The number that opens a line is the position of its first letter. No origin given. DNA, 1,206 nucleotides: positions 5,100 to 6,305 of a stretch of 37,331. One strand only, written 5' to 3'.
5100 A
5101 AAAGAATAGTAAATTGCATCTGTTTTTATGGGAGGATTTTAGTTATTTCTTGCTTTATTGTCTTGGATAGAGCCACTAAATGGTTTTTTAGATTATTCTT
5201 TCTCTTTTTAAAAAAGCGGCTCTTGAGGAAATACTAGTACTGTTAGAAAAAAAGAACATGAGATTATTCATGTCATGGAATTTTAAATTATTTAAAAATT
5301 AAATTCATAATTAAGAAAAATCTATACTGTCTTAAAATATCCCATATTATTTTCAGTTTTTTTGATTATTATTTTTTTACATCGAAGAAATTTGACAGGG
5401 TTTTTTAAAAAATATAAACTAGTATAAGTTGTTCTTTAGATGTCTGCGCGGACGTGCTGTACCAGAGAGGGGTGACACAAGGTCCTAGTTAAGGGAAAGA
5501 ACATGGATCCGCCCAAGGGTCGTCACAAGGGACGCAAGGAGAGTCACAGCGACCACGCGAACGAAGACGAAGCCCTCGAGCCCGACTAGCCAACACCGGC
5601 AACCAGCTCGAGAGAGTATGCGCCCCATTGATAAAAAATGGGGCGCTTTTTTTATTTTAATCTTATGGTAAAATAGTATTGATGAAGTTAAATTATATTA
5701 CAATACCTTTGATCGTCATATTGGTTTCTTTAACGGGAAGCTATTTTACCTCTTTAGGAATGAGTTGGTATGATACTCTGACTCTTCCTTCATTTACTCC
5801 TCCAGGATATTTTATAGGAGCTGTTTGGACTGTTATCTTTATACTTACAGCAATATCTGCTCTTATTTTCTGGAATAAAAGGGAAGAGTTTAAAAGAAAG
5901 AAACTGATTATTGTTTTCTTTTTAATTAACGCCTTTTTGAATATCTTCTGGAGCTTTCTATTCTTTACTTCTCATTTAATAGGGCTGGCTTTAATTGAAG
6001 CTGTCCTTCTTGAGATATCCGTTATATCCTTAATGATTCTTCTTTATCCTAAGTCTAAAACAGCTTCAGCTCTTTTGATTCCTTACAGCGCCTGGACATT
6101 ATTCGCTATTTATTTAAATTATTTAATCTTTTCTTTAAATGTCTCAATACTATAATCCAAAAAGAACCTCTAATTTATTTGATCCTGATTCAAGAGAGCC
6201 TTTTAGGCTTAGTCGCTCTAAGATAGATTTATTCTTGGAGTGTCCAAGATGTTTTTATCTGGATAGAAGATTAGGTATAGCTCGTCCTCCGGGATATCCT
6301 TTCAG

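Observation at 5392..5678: Orphan 59 % G+C RNA-like island with its own promoter and terminator, just upstream of tspO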

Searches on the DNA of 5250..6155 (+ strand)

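Call 4: search_rna_families(source=window, start=5250, end=5800, threshold=evalue, max_evalue=10, show_alignments=5)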
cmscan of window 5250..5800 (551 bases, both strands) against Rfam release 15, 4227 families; matches with E-value up to 10: 12.
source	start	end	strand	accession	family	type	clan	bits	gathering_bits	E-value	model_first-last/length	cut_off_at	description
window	5669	5723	-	RF01595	snoR19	Gene; snRNA; snoRNA; CD-box;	-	24.2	60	2.6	1-96/96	no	small nucleolar RNA snoR19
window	5617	5658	+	RF02371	PyrG_leader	Cis-reg; leader;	-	21.8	65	1.9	37-78/78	no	PyrG leader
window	5671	5746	+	RF00577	SNORD72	Gene; snRNA; snoRNA; CD-box;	-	18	43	8.4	1-80/80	no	Small nucleolar RNA SNORD72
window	5619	5709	-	RF02822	Srn266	Gene; sRNA;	-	17.1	63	3.7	1-112/112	no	Streptococcus RNA 266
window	5589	5666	-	RF00616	LhrC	Gene; sRNA;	CL00114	17.1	110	7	1-111/111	no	Listeria LhrC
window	5600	5795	+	RF01644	ceN59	Gene; snRNA; snoRNA; HACA-box;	-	16.7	50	4.6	1-137/137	no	Caenorhabditis snoRNA ceN59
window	5602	5653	+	RF02398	sau-6072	Gene; sRNA;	-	16.4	50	1.4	1-53/53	no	Staphylococcus sRNA sau-6072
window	5612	5729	+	RF01796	frnS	Gene; sRNA;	-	15.6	60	5.3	1-119/119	no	Fumarate/nitrate reductase regulator sRNA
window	5255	5273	+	RF02359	MS2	Cis-reg;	-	15.2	40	0.54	17-36/36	no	Bacteriophage MS2 operator hairpin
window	5661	5759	+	RF03598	MIR6024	Gene; miRNA;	-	15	72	4.9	1-99/99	no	MIR6024 microRNA precursor family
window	5595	5720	+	RF01702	Cyano-2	Gene; sRNA;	-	12.5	40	1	1-204/204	no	Cyano-2 RNA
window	5543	5687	-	RF02257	adapt33_3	Gene; lncRNA;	-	11.7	70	5.5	1-140/140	no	Adaptive response 33 conserved region 3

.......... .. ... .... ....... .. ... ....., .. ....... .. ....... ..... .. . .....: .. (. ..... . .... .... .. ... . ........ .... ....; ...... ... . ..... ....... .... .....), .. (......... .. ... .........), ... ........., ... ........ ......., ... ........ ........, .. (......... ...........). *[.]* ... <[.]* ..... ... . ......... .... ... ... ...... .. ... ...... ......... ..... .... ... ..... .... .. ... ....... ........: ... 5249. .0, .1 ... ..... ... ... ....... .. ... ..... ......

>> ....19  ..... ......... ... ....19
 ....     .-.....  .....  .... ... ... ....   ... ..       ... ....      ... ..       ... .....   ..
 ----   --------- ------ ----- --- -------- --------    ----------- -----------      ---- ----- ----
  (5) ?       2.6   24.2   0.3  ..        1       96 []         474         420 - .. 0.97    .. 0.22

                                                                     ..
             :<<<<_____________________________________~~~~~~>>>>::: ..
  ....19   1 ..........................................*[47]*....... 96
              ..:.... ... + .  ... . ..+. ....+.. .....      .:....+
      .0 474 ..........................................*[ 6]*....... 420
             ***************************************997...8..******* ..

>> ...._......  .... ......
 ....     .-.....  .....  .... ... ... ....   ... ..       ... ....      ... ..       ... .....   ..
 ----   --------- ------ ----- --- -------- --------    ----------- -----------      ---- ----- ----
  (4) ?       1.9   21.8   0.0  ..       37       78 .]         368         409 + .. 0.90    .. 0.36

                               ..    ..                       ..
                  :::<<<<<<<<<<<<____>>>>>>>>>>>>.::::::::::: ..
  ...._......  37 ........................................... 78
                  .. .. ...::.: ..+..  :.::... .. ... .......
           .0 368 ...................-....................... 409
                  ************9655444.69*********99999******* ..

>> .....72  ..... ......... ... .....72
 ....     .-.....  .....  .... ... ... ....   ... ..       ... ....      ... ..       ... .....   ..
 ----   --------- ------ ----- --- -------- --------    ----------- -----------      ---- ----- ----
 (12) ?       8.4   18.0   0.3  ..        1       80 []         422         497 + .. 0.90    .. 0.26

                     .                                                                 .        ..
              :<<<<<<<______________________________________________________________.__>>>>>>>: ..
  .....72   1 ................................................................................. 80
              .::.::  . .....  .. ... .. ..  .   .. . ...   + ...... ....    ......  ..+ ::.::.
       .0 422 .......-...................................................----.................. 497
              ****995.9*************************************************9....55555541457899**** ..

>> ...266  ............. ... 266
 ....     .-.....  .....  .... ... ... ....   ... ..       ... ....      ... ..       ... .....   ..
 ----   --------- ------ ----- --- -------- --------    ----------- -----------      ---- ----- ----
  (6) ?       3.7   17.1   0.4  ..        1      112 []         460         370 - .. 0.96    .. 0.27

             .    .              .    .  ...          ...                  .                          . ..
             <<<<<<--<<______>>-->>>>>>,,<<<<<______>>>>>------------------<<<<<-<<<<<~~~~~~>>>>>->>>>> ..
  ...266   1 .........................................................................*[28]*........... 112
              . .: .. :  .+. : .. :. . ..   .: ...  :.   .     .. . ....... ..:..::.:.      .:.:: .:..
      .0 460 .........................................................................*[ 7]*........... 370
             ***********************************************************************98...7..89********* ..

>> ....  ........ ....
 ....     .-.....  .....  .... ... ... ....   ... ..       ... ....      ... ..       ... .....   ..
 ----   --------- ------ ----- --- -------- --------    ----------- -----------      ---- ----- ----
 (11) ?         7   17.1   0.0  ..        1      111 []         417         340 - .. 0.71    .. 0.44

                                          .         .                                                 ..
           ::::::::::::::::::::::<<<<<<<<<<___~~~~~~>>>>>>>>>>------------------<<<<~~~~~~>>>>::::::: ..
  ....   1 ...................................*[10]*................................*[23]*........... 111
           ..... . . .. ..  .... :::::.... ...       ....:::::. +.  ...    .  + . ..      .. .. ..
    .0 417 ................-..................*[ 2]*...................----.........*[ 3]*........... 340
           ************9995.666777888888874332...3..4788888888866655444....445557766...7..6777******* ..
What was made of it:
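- On Known RNA families (Rfam 15: tmRNA, RNase P, SRP, 6S, riboswitches, ribozymes, sRNAs): At E<=10 there is only noise, confined to the terminator and flanks, with the best at E 0.54 (call 4).
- Nothing even at E<=10 over the body (call 4).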

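Call 25: search_dna_similar(query=window:5421-5660:+, collection=phages, mode=distant, max_evalue=1)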
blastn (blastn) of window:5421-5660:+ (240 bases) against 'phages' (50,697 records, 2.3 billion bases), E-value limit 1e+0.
Records with a match: 2; places in all: 2; records where one place covers at least 80% of the query: 0.
Best place of each record, by identity: 90-95% 1; 80-90% 1.
By first word of the organism name: Mycobacterium 1; Bacteriophage 1.
By host as written in the record: Mycobacteroides abscessus 1; - 1.
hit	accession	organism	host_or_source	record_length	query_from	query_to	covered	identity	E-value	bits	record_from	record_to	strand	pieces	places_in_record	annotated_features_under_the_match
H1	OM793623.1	Mycobacterium phage Maco6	Mycobacteroides abscessus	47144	131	166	15%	83.3%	8e-1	39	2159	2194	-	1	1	hypothetical protein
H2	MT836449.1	Bacteriophage sp.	human fecal samples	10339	146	171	11%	92.3%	8e-1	39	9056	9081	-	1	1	record has no annotation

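Call 26: search_dna_similar(query=window:5421-5660:+, collection=plasmids, mode=distant, max_evalue=1)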
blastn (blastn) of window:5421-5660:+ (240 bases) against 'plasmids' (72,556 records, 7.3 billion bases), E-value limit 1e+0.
No match.

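Call 40: search_rna_families(sources=[L002, L003, L004, L005, L006, L007, L008], threshold=gathering)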
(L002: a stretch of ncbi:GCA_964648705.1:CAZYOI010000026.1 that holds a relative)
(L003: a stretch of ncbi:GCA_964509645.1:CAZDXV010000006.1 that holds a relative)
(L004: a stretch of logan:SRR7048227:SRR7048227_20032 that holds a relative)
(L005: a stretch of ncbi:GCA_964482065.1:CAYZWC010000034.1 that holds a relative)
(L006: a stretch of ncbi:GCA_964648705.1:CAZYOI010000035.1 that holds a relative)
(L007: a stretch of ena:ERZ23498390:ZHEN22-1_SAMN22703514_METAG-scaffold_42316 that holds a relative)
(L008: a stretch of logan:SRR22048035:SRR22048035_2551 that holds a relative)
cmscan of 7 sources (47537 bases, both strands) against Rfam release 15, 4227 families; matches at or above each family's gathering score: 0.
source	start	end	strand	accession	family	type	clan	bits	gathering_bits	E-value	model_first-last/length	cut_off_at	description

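Call 54: search_rna_families(sources=[L014, L032, L038, L071, L083, L064, L017, L023, L029, L067, L075, L086, L048], threshold=gathering)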
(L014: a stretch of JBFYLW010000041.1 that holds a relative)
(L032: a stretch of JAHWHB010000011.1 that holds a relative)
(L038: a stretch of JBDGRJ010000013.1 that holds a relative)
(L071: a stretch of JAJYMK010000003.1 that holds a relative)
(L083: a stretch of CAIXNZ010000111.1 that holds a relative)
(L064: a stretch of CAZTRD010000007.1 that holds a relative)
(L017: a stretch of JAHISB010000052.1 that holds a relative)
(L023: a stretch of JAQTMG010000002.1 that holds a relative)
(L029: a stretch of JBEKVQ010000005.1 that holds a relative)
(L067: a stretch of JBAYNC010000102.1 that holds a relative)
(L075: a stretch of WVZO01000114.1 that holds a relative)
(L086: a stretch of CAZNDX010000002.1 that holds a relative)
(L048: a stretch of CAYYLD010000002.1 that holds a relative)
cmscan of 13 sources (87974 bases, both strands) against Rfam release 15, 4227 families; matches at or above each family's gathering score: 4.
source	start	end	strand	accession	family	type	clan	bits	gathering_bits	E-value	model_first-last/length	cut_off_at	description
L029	334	405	+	RF00005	tRNA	Gene; tRNA;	CL00001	73.1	29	6.1e-14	1-71/71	no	tRNA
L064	4864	4935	+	RF00005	tRNA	Gene; tRNA;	CL00001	65.9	29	5.6e-12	1-71/71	no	tRNA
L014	3842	3972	+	RF00005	tRNA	Gene; tRNA;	CL00001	56.6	29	2.2e-09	1-71/71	no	tRNA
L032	1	126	+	RF00005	tRNA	Gene; tRNA;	CL00001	39.7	29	9.6e-05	7-71/71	5'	tRNA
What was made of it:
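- Tried and rejected: Rfam on 13 of these loci finds only tRNAs (call 54).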

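Call 85: search_dna_similar(query=window:5430-5650:+, collection=ecoli_genomes, mode=distant, max_evalue=1, max_rows=5)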
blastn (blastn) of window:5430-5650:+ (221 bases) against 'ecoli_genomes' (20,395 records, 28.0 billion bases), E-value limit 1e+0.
No match.
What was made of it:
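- No match to E. coli, plasmid or phage records (calls 25, 26, 85).
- Tried and rejected: blastn against phages, plasmids and E. coli genomes: nothing meaningful (calls 25, 26, 85).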

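Call 88: build_rna_model(alignment_id=A4, structure=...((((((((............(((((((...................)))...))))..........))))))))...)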
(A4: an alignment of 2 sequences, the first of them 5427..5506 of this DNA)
Model R1 built from alignment A4 (2 sequences, 80 columns); structure: as given.
model positions 80; base pairs 15; branch points 0; effective number of sequences 1.09; information 0.708 bits per position. Calibrated on 0.2 Mb of random sequence (short: E-values are rough).
structure used (alignment columns):
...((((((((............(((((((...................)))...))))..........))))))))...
